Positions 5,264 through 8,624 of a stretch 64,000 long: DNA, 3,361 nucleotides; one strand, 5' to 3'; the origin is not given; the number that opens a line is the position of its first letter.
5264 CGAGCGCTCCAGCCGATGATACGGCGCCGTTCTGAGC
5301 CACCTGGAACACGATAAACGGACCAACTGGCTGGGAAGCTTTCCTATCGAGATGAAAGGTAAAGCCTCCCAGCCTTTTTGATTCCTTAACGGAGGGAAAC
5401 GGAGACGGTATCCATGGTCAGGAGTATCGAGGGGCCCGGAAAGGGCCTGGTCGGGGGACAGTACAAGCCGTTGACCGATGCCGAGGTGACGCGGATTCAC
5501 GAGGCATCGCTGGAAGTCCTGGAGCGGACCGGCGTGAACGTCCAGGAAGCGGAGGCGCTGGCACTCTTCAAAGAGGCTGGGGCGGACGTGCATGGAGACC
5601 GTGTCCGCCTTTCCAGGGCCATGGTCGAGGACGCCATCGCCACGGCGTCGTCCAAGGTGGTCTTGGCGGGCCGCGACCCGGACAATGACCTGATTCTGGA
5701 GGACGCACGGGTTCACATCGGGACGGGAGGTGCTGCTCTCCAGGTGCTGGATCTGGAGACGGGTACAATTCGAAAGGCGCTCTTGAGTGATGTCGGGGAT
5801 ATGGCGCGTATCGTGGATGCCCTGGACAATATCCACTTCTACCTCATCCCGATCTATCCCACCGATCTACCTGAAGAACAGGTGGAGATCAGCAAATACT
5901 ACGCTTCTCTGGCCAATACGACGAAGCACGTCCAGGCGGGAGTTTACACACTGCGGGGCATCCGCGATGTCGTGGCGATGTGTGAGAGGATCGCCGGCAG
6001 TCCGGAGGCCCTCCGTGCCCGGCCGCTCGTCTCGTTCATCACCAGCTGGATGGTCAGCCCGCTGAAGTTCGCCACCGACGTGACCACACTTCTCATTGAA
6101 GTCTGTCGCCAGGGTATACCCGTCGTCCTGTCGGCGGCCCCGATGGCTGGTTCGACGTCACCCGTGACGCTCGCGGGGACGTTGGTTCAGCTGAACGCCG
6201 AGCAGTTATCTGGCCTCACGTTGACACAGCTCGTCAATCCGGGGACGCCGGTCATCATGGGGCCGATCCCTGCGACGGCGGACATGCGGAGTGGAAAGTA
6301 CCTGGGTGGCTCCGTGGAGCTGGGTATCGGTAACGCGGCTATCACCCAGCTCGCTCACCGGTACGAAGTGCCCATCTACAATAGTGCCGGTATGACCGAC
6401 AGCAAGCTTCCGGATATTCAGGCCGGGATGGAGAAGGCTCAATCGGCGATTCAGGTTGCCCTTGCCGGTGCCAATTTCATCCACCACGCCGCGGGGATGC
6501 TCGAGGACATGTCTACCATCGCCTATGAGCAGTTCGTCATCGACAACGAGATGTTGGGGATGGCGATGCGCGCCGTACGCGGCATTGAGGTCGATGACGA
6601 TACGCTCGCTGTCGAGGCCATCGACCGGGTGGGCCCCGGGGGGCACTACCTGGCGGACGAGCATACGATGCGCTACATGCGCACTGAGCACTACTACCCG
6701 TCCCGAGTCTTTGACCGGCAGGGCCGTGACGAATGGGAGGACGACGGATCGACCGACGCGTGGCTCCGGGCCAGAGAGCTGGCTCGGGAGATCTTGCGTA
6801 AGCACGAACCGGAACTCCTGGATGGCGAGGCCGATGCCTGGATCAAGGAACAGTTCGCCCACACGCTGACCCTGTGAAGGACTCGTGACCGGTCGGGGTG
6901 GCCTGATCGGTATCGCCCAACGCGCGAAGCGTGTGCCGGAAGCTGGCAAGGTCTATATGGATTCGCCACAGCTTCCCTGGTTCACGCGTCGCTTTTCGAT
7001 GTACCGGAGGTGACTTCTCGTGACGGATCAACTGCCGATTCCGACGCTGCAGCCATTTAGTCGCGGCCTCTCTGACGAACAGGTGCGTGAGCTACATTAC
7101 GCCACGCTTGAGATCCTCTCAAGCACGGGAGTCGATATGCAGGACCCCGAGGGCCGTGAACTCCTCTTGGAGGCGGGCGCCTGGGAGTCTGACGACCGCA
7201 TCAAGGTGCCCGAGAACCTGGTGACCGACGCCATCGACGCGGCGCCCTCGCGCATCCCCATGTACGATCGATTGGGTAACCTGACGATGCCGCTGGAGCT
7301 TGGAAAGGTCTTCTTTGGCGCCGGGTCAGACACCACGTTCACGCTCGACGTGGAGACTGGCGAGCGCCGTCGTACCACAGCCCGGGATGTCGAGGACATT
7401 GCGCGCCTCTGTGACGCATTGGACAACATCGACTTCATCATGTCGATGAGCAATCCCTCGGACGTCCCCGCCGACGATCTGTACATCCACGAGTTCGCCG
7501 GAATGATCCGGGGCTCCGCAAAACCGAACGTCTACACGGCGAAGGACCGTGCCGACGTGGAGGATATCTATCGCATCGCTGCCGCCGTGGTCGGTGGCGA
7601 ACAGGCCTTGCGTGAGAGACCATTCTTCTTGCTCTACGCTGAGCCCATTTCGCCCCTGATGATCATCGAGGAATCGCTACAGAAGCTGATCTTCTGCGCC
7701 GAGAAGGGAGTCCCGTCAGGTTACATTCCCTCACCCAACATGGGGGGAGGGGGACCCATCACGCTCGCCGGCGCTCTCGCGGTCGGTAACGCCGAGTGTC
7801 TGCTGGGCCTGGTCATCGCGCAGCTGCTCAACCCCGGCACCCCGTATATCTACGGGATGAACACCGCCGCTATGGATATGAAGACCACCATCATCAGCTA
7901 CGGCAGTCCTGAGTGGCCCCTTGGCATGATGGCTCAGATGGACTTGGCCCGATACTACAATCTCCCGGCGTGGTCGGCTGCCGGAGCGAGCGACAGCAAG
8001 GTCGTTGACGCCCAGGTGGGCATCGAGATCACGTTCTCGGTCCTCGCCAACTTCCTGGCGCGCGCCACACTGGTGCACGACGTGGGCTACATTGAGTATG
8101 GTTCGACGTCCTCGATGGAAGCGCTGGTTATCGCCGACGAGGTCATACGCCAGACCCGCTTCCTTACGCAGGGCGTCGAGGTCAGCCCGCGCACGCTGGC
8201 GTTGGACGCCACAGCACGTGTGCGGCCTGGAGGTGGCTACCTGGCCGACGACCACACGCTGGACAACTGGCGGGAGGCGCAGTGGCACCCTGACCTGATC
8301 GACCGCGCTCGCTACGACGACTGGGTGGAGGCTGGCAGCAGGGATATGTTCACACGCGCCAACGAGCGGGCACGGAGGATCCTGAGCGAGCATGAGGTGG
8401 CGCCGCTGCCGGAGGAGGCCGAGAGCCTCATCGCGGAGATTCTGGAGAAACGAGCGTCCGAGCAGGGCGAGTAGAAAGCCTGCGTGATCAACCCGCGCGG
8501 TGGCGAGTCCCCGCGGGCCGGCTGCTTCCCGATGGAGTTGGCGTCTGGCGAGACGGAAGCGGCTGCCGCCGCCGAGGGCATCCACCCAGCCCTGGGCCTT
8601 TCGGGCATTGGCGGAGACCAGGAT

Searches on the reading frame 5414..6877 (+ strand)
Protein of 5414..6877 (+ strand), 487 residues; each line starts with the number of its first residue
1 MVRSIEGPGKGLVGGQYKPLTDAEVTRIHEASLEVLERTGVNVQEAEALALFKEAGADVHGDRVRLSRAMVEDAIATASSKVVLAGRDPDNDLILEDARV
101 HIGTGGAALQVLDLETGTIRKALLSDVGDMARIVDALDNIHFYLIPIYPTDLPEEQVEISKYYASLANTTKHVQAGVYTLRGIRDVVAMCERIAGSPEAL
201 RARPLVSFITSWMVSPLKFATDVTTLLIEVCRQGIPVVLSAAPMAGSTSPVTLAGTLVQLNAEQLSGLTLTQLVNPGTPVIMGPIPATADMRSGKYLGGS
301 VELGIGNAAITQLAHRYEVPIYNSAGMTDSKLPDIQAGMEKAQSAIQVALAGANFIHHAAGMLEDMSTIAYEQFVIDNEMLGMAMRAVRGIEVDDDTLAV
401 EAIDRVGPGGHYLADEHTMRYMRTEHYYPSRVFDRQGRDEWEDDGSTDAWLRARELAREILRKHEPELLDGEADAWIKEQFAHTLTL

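Call 112: search_protein_families(library=pfam, proteins=[window:5414-6877:+], max_evalue=0.00001)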
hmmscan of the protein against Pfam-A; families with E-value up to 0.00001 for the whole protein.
window:5414-6877:+ (487 aa): 1 family
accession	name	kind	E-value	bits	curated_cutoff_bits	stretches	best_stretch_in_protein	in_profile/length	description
PF06253.16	MTTB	-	6.6e-123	410.8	25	1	16-478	30-489/500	Trimethylamine methyltransferase (MTTB)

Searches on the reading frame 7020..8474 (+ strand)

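Call 112: search_protein_families(library=pfam, proteins=[window:7020-8474:+], max_evalue=0.00001)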
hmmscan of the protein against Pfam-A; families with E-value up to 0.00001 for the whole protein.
window:7020-8474:+ (484 aa): 1 family
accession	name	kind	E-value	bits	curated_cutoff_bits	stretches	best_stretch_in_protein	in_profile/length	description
PF06253.16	MTTB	-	4.2e-91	305.9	25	1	12-482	29-499/500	Trimethylamine methyltransferase (MTTB)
